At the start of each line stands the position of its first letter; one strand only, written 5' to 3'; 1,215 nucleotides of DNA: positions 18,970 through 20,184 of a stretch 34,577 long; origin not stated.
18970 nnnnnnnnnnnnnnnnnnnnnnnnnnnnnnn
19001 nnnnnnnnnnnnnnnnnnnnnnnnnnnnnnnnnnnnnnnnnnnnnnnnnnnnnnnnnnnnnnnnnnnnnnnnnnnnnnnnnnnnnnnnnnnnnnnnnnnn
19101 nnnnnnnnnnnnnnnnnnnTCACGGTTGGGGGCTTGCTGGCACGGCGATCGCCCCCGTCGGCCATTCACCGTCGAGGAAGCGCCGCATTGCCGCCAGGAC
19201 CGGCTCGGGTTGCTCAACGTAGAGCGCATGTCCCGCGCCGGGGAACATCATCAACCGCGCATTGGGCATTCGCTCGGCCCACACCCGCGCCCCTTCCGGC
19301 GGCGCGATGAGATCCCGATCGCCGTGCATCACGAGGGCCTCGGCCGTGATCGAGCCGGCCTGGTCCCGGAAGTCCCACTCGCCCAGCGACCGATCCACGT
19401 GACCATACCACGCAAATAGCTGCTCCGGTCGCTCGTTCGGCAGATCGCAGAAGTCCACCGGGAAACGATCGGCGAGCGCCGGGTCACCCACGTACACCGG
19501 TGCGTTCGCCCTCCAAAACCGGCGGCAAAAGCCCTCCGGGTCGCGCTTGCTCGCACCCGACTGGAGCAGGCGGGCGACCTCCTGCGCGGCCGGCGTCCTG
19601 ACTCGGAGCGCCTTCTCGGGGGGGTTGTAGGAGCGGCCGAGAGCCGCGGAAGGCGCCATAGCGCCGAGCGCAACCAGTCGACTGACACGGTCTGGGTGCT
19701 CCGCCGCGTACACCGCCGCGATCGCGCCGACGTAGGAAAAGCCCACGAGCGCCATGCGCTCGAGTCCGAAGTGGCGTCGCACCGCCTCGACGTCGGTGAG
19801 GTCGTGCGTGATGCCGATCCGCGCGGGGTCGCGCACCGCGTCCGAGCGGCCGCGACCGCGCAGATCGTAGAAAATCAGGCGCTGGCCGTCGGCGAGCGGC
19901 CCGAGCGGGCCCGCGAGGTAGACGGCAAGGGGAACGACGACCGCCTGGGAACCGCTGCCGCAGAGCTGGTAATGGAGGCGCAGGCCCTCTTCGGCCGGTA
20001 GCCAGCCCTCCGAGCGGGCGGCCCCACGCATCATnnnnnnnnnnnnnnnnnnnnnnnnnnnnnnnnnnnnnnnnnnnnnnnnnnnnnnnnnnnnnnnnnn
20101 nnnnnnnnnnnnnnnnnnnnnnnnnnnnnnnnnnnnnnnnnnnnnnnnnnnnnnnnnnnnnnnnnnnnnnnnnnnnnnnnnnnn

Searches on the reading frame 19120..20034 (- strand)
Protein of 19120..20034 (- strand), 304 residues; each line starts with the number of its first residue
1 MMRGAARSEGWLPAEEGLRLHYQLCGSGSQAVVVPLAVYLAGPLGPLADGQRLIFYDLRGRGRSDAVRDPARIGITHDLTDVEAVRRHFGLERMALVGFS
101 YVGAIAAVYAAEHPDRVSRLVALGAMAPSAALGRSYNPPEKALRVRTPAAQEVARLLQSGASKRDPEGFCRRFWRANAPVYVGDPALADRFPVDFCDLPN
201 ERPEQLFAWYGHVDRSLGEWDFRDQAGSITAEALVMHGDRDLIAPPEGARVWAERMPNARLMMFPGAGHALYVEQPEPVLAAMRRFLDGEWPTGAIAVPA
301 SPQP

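Call 23: search_protein_families(library=pfam, proteins=[window:19120-20034:-], max_evalue=0.001)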
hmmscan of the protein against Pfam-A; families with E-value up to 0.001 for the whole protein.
window:19120-20034:- (304 aa): 5 families
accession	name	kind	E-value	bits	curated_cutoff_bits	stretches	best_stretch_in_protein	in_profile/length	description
PF00561.26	Abhydrolase_1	-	3e-25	89.7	25.8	1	47-275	23-244/245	alpha/beta hydrolase fold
PF12146.15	Hydrolase_4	-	1.6e-13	51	27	2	50-146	31-130/239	Serine aminopeptidase, S33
PF12697.13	Abhydrolase_6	-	5.5e-11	44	26.3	1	43-282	19-217/217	Alpha/beta hydrolase family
PF08386.16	Abhydrolase_4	-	2.8e-06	27.8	21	1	230-289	34-94/103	TAP-like protein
PF02129.25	Peptidase_S15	-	0.00051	20.2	23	1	47-266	48-258/262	X-Pro dipeptidyl-peptidase (S15 family)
